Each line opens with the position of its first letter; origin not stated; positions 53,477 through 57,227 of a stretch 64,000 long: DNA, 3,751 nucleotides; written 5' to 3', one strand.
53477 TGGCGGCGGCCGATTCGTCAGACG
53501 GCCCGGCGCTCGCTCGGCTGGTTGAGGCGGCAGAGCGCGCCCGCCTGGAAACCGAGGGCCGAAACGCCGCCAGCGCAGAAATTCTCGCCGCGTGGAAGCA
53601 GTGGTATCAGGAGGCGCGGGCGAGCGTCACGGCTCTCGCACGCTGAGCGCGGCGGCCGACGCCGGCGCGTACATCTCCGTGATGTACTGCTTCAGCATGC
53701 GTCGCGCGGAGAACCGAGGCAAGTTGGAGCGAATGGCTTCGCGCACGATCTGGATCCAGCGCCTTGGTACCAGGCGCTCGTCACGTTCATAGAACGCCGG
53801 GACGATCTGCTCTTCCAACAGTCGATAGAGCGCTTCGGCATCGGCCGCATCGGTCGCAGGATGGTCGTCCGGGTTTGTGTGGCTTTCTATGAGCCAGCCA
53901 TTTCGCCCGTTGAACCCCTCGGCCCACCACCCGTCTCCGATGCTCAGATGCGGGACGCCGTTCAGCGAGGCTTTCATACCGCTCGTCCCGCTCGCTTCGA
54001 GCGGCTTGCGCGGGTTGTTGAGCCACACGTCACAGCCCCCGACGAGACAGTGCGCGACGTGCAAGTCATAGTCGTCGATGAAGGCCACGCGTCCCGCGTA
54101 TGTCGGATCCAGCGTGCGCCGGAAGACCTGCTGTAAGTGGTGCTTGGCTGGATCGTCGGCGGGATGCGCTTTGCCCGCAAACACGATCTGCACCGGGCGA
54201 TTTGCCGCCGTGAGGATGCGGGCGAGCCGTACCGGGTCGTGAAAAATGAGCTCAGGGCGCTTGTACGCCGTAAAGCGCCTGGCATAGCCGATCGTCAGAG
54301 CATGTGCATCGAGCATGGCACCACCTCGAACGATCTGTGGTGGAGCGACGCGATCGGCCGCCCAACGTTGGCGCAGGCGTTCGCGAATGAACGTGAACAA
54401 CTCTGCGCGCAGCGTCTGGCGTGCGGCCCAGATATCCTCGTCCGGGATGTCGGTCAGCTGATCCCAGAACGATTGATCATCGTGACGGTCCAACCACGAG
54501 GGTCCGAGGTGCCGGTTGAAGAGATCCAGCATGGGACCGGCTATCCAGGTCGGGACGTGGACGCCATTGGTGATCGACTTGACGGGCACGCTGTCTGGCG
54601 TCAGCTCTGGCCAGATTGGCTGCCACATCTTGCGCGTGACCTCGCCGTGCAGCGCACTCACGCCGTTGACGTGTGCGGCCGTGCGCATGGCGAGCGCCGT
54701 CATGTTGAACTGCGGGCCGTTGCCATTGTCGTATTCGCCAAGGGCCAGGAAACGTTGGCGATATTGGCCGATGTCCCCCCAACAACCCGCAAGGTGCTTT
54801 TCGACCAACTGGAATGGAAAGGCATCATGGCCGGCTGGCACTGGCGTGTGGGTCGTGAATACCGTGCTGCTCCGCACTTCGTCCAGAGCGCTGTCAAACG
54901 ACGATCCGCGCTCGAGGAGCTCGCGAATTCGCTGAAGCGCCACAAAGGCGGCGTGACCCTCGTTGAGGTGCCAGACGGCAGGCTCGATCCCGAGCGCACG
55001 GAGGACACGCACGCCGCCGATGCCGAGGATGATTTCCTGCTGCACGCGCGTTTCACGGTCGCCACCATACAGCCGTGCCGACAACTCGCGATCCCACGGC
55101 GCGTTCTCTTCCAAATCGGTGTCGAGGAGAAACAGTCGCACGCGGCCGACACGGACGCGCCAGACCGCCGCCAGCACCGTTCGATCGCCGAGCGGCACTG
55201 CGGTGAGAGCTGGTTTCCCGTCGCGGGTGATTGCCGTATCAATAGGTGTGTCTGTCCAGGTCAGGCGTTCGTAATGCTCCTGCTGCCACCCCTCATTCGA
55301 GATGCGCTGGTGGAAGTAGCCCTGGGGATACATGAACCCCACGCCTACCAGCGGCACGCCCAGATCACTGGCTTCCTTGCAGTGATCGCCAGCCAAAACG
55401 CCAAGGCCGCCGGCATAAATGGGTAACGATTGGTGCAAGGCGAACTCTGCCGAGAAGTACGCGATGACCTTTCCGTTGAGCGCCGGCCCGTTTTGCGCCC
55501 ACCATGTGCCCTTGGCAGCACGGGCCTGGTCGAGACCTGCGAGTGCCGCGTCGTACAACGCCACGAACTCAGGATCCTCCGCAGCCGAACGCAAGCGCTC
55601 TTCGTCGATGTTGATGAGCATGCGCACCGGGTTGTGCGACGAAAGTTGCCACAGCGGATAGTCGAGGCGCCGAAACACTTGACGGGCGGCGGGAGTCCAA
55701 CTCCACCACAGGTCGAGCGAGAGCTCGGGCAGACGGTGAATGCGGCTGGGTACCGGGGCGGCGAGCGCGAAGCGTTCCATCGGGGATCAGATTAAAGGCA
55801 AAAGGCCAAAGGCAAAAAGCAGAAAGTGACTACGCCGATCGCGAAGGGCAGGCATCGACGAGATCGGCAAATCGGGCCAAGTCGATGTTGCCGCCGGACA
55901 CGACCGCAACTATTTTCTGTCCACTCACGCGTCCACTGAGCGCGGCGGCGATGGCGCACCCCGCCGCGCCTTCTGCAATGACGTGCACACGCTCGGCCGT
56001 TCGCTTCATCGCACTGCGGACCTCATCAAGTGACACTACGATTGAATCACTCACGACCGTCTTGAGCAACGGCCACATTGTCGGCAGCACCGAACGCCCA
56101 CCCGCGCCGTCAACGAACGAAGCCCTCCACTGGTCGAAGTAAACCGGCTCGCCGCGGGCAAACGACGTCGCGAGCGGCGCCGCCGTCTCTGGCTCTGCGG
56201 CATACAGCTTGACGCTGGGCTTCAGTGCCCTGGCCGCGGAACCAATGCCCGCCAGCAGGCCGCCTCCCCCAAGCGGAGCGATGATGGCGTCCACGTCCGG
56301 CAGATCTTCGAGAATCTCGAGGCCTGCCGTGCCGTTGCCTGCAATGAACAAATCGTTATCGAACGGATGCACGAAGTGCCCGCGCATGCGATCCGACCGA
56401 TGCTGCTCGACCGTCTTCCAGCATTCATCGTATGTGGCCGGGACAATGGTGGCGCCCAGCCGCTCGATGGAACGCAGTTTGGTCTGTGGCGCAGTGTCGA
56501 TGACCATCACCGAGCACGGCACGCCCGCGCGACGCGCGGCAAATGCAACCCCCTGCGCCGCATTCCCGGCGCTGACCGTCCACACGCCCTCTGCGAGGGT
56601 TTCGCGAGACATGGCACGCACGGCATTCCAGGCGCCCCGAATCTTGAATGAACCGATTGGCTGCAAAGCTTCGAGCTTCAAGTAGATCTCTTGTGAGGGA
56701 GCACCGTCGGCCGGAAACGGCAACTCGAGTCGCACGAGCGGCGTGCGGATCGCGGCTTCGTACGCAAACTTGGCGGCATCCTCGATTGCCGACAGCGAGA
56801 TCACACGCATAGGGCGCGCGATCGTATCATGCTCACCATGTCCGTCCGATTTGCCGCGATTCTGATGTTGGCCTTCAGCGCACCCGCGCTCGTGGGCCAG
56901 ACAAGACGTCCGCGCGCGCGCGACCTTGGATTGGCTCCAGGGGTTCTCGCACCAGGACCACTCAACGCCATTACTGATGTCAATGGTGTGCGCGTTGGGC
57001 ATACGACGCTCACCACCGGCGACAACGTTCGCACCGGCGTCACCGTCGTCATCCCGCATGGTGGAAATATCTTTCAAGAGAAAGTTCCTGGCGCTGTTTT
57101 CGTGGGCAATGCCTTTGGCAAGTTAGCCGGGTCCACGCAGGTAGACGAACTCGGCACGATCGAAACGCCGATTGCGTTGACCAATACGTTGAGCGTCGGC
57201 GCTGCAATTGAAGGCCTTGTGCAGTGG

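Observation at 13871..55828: Most spacers are built from short-period degenerate tandem repeats (mostly 8-9 nt), often with an inverted arm: a REP-like element superfamily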

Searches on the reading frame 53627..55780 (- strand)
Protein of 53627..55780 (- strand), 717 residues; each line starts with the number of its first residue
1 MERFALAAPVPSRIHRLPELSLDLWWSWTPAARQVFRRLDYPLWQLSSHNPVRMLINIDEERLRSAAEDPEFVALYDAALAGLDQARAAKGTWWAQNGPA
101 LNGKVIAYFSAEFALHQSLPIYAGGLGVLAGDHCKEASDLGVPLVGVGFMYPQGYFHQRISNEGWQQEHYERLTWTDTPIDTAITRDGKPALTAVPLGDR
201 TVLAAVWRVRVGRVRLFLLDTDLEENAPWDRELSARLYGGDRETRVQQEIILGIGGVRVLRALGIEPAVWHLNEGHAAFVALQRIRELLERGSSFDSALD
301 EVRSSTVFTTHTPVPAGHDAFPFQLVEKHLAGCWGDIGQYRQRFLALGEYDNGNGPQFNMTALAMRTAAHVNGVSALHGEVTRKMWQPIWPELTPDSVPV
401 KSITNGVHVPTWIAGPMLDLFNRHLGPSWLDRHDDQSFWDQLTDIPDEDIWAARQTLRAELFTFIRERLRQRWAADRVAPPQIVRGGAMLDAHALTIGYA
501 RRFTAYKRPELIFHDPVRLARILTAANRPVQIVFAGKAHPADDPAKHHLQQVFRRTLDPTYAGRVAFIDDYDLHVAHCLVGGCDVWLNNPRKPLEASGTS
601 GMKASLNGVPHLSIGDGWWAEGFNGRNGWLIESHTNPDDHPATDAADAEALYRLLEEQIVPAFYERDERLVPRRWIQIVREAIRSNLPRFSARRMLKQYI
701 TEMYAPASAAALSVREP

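Call 59: search_protein_families(library=pfam, proteins=[window:53627-55780:-], max_evalue=0.00001)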
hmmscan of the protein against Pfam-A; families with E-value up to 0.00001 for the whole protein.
window:53627-55780:- (717 aa): 2 families
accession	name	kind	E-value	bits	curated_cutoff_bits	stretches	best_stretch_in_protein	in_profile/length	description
PF11897.13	DUF3417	-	1.8e-30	106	25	1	10-119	1-109/109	Protein of unknown function (DUF3417)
PF00343.26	Phosphorylase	-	2.4e-27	96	27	1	268-617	218-579/713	Carbohydrate phosphorylase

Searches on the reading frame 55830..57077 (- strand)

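Call 59: search_protein_families(library=pfam, proteins=[window:55830-57077:-], max_evalue=0.00001)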
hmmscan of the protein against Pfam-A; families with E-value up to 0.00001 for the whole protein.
window:55830-57077:- (415 aa): 1 family
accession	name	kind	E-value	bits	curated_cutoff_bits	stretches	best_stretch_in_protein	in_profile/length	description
PF00291.31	PALP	-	4.3e-69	233.5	35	1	110-395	6-295/295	Pyridoxal-phosphate dependent enzyme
